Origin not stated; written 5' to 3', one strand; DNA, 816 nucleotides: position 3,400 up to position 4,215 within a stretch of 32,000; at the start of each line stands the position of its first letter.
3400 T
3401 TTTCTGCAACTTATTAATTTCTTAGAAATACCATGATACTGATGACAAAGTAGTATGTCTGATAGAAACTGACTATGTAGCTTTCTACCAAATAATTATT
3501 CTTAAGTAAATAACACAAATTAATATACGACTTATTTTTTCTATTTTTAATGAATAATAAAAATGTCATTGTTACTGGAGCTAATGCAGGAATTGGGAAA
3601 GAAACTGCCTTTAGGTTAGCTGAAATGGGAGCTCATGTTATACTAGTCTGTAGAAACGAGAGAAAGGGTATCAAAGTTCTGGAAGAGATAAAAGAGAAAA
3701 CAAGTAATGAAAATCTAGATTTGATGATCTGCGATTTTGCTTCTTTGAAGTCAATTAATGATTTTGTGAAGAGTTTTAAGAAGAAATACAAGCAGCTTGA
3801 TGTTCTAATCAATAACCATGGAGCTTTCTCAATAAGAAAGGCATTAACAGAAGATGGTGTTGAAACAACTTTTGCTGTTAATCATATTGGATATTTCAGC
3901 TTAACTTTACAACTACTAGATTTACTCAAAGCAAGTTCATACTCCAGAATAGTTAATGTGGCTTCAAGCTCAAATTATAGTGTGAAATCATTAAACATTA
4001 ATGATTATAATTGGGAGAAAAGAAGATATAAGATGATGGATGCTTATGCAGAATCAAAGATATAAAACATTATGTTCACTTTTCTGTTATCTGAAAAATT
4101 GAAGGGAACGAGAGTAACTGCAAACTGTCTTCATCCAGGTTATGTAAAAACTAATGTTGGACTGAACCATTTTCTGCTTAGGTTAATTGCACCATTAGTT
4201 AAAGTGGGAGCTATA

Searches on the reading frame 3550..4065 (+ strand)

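Call 75: search_protein_families(library=pfam, proteins=[window:3550-4065:+], max_evalue=0.01)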
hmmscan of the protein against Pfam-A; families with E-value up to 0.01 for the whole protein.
window:3550-4065:+ (171 aa): 6 families
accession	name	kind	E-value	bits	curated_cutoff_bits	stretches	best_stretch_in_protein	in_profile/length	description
PF00106.31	adh_short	-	1.4e-30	106.6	26.6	1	4-141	1-138/195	short chain dehydrogenase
PF13561.12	adh_short_C2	-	7.1e-19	68.8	27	1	10-145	1-136/236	Enoyl-(Acyl carrier protein) reductase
PF08659.16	KR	-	7.7e-08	32.9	22.6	1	6-145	3-151/180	KR domain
PF01370.27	Epimerase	-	8.4e-06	25.8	20.9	1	6-171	1-147/240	NAD dependent epimerase/dehydratase family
PF16363.11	GDP_Man_Dehyd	-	0.00055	19.9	27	1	7-170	1-157/332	GDP-mannose 4,6 dehydratase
PF02719.21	Polysacc_synt_2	-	0.0027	17.4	20.2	1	6-78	1-78/293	Polysaccharide biosynthesis protein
